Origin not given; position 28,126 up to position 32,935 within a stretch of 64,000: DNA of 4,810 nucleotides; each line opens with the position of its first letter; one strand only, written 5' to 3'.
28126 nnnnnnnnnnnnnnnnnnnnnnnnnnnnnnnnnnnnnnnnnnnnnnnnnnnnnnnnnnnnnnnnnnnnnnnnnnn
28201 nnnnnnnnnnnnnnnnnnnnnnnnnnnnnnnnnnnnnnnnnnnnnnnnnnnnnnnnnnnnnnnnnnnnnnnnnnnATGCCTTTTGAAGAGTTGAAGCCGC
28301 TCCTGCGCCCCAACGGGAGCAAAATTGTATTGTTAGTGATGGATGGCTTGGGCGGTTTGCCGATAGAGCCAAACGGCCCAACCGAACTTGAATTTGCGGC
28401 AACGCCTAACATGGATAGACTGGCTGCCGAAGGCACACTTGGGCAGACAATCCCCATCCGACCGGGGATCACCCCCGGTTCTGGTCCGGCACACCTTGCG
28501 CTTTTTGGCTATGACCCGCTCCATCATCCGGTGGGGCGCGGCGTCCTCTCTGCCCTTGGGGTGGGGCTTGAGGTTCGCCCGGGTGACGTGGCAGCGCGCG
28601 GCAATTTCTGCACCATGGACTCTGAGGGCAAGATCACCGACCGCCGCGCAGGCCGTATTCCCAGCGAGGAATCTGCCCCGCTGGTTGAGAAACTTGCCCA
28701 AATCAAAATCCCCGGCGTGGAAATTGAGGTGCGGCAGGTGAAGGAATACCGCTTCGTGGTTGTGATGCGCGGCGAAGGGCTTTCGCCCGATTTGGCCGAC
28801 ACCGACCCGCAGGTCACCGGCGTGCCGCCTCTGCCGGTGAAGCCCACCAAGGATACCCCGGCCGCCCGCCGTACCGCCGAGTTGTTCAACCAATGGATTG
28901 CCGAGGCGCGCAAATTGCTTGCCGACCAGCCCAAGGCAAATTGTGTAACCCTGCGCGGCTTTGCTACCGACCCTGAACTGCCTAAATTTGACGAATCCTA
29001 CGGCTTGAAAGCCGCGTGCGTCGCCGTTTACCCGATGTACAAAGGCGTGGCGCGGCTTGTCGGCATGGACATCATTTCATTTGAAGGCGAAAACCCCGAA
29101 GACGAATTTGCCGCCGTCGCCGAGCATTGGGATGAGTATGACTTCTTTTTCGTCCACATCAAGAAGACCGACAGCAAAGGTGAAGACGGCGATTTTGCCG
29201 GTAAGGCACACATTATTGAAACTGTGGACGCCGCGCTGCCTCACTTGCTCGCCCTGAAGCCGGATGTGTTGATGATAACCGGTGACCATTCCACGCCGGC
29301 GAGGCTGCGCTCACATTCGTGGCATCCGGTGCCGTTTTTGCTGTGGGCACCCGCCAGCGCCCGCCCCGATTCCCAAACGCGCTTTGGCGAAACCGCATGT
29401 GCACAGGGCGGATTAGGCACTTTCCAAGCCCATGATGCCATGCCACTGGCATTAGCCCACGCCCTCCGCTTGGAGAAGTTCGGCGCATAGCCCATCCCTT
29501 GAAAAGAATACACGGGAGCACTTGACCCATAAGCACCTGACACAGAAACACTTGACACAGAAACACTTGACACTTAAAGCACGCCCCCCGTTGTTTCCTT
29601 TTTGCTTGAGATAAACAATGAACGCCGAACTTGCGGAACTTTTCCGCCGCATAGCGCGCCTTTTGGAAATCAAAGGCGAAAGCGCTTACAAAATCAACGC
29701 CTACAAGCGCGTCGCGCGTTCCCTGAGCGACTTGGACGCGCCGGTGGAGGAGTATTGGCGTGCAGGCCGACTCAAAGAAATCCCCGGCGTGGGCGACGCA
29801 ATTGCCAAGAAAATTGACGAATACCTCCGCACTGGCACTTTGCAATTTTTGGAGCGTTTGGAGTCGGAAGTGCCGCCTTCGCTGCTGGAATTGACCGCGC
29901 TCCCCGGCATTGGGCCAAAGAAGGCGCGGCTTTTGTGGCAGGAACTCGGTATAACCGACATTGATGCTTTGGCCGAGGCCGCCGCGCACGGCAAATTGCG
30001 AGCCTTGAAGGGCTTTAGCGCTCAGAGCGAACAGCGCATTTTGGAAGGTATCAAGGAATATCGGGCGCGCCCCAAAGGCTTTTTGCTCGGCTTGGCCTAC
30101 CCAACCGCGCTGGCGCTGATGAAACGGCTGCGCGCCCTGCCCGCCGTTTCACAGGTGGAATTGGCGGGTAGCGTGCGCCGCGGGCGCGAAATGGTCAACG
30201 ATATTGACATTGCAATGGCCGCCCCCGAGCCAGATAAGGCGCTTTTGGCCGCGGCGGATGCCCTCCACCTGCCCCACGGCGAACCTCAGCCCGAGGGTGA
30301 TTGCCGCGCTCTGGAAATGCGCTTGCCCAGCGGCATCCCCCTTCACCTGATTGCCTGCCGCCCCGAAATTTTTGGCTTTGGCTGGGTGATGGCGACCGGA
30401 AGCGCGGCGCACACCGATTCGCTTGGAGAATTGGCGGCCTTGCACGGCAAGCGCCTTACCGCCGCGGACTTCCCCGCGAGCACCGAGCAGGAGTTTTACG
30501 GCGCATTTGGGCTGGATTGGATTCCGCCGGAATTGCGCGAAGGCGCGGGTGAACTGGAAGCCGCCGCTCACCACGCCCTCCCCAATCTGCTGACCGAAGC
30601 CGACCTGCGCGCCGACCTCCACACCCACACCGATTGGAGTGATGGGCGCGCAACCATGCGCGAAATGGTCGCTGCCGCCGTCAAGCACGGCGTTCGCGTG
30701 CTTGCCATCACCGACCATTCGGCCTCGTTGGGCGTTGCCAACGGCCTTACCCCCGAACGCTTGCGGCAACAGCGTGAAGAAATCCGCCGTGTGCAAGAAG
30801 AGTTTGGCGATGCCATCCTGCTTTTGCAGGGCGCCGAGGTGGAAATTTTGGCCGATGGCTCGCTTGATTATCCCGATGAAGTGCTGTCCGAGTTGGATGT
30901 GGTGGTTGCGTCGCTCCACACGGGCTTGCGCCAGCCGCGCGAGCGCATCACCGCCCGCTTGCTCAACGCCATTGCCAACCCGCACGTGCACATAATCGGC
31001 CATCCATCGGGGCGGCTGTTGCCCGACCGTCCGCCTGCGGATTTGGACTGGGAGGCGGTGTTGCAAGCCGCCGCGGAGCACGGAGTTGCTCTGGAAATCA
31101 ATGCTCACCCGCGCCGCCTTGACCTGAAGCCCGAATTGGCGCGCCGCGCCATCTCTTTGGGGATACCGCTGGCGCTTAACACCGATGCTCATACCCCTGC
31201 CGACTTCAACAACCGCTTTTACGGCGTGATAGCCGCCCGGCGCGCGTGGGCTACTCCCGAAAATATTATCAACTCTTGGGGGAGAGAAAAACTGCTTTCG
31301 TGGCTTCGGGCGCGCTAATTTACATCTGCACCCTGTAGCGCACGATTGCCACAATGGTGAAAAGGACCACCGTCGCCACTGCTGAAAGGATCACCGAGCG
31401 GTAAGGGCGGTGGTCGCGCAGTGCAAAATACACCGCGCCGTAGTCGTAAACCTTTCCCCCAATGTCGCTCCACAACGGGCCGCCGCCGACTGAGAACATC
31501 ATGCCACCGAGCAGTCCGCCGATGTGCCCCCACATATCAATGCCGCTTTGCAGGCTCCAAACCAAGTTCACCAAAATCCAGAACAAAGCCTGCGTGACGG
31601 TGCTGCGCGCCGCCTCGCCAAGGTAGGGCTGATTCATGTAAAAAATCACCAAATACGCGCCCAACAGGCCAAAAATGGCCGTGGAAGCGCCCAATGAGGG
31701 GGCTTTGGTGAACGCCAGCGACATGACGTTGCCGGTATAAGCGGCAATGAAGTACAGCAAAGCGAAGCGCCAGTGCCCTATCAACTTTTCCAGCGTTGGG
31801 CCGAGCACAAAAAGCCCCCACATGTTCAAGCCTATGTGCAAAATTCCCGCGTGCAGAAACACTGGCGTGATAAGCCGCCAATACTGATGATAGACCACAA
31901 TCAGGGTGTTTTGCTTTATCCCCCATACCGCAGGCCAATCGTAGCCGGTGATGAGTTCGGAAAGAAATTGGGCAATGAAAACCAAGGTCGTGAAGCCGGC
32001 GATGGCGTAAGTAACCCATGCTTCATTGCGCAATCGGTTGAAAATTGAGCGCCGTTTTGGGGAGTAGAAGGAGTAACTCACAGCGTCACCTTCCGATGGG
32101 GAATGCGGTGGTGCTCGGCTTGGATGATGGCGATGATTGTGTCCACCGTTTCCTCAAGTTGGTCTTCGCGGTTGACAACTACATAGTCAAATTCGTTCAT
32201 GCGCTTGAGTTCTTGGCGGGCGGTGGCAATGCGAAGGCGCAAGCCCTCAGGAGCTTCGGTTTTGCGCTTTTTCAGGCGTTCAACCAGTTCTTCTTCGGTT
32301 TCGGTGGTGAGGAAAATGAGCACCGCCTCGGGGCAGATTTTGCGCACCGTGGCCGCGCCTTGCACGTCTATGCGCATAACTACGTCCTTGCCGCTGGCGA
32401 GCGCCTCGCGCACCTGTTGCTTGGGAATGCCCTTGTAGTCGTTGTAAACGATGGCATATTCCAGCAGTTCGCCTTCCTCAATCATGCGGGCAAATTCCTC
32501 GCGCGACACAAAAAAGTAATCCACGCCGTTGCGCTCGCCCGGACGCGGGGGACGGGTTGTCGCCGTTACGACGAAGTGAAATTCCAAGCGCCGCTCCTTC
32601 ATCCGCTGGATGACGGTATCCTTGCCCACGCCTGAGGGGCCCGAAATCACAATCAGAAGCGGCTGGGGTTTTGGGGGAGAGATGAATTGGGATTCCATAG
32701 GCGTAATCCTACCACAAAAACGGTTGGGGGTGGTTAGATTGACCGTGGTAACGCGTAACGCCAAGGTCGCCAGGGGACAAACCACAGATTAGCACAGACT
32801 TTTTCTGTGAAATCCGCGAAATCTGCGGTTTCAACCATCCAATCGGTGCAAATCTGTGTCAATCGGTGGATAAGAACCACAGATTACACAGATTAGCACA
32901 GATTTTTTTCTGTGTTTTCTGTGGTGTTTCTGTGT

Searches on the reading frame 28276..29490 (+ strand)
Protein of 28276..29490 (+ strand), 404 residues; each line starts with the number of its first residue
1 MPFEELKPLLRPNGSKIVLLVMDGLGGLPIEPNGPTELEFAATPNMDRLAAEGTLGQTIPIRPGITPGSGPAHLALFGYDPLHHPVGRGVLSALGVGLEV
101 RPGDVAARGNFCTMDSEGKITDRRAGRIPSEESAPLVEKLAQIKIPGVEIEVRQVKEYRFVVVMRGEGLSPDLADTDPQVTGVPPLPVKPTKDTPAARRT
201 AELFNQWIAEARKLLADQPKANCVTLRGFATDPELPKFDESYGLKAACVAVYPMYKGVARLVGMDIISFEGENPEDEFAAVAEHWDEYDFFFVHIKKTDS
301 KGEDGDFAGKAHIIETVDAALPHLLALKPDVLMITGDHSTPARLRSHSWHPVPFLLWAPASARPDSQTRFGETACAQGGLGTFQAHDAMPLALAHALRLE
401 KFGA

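Call 17: search_protein_families(library=pfam, proteins=[window:28276-29490:+])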
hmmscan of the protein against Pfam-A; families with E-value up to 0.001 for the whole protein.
window:28276-29490:+ (404 aa): 2 families
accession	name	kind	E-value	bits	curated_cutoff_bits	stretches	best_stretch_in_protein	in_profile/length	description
PF10143.14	PhosphMutase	-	5.9e-48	163.4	21.5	1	50-219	1-168/170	2,3-bisphosphoglycerate-independent phosphoglycerate mutase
PF01676.23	Metalloenzyme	-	4.9e-45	154.4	24.3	1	16-393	2-250/252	Metalloenzyme superfamily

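Call 18: find_encoding_contigs(protein=window:28276-29490:+, flank=10000, max_places=6)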
Protein window:28276-29490:+ (404 aa): 7 contigs read that carry it; 6 places shown.
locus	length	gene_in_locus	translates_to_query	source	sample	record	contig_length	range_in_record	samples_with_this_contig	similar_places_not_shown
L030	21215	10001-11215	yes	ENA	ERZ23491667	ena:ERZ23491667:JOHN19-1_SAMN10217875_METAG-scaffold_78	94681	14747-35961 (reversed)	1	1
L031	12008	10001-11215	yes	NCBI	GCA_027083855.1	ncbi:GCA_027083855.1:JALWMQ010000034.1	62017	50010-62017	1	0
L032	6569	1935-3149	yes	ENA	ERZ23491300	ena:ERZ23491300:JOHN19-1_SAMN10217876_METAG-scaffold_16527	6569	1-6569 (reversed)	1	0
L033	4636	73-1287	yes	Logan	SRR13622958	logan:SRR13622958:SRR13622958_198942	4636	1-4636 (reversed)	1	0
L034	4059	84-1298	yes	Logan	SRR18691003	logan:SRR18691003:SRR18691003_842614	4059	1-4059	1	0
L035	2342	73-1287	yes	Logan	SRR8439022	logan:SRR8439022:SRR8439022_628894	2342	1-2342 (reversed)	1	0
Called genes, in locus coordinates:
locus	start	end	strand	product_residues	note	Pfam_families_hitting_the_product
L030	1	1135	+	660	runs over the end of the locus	PF01979:Amidohydro_1, PF07969:Amidohydro_3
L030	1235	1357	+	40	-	-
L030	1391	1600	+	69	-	-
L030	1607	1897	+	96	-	PF02661:Fic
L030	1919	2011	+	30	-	-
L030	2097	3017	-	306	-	PF01063:Aminotran_4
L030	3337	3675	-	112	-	-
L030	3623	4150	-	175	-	-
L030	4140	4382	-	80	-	-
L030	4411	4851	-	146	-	PF01850:PIN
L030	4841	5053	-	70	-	-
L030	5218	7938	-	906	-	PF01411:tRNA-synt_2c, PF07973:tRNA_SAD, PF02272:DHHA1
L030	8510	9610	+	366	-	PF00005:ABC_tran, PF13304:AAA_21 (faint), PF17912:OB_MalK, PF08402:TOBE_2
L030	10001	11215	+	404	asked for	PF01676:Metalloenzyme, PF10143:PhosphMutase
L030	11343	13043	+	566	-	PF14716:HHH_8, PF00633:HHH (faint), PF14520:HHH_5, PF14791:DNA_pol_B_thumb (faint), PF02811:PHP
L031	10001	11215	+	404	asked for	PF01676:Metalloenzyme, PF10143:PhosphMutase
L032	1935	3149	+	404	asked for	PF01676:Metalloenzyme, PF10143:PhosphMutase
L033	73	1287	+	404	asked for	PF01676:Metalloenzyme, PF10143:PhosphMutase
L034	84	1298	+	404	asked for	PF01676:Metalloenzyme, PF10143:PhosphMutase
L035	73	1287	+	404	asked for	PF01676:Metalloenzyme, PF10143:PhosphMutase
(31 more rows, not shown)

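Call 47: find_related_loci(query=window:28276-29490:+, collection=metagenome_contigs, flank=10000)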
Query window:28276-29490:+ (404 aa) in metagenome_contigs; peptide patterns used: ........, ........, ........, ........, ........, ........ (x = any residue, [..] = any of these).
154 stretches matched a pattern; 67 encode a relative of the query (tblastn E <= 1e-3); 67 distinct loci.
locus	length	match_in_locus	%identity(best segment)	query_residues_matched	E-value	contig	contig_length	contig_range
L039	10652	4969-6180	88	1-404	0e+0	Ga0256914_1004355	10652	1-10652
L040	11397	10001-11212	88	1-404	0e+0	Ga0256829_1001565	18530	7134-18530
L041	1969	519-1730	85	1-404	0e+0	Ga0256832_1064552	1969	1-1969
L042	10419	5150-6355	75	1-404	0e+0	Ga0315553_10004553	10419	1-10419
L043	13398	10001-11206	76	1-404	0e+0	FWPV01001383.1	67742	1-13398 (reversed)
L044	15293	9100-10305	74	1-404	0e+0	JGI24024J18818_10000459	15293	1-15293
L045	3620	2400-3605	73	1-404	0e+0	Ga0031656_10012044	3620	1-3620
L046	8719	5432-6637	73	1-404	0e+0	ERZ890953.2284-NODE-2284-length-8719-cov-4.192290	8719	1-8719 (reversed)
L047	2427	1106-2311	74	1-404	0e+0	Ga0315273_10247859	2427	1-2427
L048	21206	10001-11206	73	1-404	0e+0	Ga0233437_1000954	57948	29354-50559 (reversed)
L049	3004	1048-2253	73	1-404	0e+0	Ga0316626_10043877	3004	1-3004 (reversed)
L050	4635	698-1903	73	1-404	0e+0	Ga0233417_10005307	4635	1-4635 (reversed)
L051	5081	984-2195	72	1-404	0e+0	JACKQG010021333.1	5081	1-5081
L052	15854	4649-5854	73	1-404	0e+0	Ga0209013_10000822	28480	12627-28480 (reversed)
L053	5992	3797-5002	71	1-404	0e+0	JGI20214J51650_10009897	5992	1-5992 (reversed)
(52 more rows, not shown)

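Call 85: find_homologous_proteins(query=window:28276-29487:+, max_evalue=1e-100)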
Query window:28276-29487:+ (404 aa): 7975 proteins with E <= 1e-100 among 8000 candidates; the best 120 are listed.
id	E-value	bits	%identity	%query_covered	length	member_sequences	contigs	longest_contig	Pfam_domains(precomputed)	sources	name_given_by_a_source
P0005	1.2e-271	919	100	100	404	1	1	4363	PF10143.15,PF01676.24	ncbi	-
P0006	1.7e-271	918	100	100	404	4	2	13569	PF10143.15,PF01676.24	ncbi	-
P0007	1.8e-264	895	96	100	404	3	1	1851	PF10143.15,PF01676.24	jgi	-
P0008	3.1e-263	891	96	100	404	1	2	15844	PF10143.15,PF01676.24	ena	-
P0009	1.4e-247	840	90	100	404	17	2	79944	PF10143.15,PF01676.24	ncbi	-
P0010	1.3e-239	813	87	100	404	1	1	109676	PF10143.15,PF01676.24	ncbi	-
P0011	6.9e-231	785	84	100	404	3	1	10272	PF10143.15,PF01676.24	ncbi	-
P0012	2.2e-217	740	79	100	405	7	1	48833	PF10143.15,PF01676.24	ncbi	-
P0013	1.3e-216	737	79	100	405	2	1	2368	PF10143.15,PF01676.24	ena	-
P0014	1.5e-213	727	78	100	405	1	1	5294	PF10143.15,PF01676.24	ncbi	-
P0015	5.1e-213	726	80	100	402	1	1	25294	PF10143.15,PF01676.24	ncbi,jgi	-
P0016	3.6e-211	720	78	100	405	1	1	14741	PF10143.15,PF01676.24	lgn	-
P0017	3.7e-211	720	78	100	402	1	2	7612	PF10143.15,PF01676.24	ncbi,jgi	-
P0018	2.3e-209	714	76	100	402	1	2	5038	PF10143.15,PF01676.24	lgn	-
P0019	2.6e-209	713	76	100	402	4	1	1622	PF10143.15,PF01676.24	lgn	-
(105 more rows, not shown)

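Call 86: find_encoding_contigs(protein=P0009, flank=10000, max_places=2)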
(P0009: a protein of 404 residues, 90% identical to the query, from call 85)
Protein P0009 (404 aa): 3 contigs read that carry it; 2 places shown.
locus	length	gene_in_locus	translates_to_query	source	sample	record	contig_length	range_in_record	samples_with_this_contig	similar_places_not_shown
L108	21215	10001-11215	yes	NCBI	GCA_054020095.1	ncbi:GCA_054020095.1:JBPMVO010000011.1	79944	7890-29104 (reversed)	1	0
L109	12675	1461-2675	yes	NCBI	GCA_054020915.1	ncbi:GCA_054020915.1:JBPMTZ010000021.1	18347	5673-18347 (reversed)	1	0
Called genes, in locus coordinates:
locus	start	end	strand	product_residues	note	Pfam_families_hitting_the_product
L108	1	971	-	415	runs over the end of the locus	-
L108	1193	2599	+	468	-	PF00180:Iso_dh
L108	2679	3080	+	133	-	PF01127:Sdh_cyt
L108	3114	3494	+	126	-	PF01127:Sdh_cyt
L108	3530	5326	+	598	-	PF00890:FAD_binding_2, PF01266:DAO, PF03486:HI0933_like (faint), PF07992:Pyr_redox_2 (faint), PF02910:Succ_DH_flav_C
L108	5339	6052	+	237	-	PF13085:Fer2_3, PF12838:Fer4_7 (faint), PF13187:Fer4_9 (faint), PF13237:Fer4_10, PF00037:Fer4 (weak), PF13183:Fer4_8, PF13534:Fer4_17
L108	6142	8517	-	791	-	PF13491:FtsK_4TM (weak), PF17854:FtsK_alpha, PF01580:FtsK_SpoIIIE, PF09397:FtsK_gamma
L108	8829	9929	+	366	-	PF00005:ABC_tran, PF02463:SMC_N (faint), PF13304:AAA_21 (faint), PF17912:OB_MalK, PF08402:TOBE_2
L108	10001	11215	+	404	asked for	PF01676:Metalloenzyme, PF10143:PhosphMutase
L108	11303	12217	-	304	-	-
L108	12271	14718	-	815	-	PF13620:CarboxypepD_reg, PF22612:GH113 (weak)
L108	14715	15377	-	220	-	PF10756:bPH_6 (faint), PF20226:DUF6585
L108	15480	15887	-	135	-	PF02416:TatA_B_E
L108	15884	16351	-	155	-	PF01029:NusB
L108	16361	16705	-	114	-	PF03780:Asp23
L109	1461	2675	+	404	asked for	PF01676:Metalloenzyme, PF10143:PhosphMutase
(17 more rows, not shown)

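Call 87: find_encoding_contigs(protein=P0008, flank=10000, max_places=2)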
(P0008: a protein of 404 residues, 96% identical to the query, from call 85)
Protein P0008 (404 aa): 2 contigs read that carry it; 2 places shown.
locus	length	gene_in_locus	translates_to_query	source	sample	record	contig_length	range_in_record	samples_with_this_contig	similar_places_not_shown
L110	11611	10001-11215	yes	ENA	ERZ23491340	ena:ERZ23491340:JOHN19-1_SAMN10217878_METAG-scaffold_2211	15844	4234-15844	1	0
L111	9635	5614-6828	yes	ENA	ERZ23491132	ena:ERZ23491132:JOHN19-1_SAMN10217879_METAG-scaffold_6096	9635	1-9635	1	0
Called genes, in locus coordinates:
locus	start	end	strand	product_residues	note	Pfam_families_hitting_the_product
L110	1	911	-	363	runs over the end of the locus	PF01658:Inos-1-P_synth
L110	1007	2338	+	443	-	PF01590:GAF, PF13185:GAF_2, PF13492:GAF_3, PF00512:HisKA, PF02518:HATPase_c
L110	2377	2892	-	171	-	PF12705:PDDEXK_1, PF01930:Cas_Cas4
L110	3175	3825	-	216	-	-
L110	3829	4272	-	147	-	PF00436:SSB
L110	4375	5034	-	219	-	PF16697:Yop-YscD_cpl, PF00498:FHA, PF00486:Trans_reg_C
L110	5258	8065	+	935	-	PF00929:RNase_T, PF21762:DEDDh_C (weak), PF00270:DEAD (weak), PF04851:ResIII (faint), PF06733:DEAD_2 (weak), PF13307:Helicase_C_2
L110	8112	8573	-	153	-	PF03449:GreA_GreB_N, PF01272:GreA_GreB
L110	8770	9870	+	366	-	PF00005:ABC_tran, PF13304:AAA_21 (faint), PF17912:OB_MalK, PF08402:TOBE_2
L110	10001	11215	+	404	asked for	PF01676:Metalloenzyme, PF10143:PhosphMutase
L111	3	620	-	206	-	?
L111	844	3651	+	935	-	PF00929:RNase_T, PF21762:DEDDh_C (weak), PF00270:DEAD (weak), PF04851:ResIII (faint), PF06733:DEAD_2 (weak), PF13307:Helicase_C_2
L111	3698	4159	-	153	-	PF03449:GreA_GreB_N, PF01272:GreA_GreB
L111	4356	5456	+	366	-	PF00005:ABC_tran, PF13304:AAA_21 (faint), PF17912:OB_MalK, PF08402:TOBE_2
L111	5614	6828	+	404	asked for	PF01676:Metalloenzyme, PF10143:PhosphMutase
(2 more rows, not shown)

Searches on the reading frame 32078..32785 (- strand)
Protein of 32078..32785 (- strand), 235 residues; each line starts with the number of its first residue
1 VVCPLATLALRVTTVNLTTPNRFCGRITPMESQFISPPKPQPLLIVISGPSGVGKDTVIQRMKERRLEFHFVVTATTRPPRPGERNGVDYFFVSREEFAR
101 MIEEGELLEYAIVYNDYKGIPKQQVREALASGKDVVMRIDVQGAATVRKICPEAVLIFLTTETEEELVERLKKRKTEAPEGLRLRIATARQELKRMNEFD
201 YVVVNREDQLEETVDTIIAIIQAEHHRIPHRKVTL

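Call 17: search_protein_families(library=pfam, proteins=[window:32078-32785:-])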
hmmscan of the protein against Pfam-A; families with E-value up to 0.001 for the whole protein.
window:32078-32785:- (235 aa): 3 families
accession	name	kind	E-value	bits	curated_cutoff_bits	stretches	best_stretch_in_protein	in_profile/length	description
PF00625.27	Guanylate_kin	-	4.6e-43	147.4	25.2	1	44-223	4-181/182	Guanylate kinase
PF13238.12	AAA_18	-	1.1e-06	29.5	29.4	1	45-180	1-117/128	AAA domain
PF13671.12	AAA_33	-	0.00054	20.7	27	0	44-180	1-124/143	AAA domain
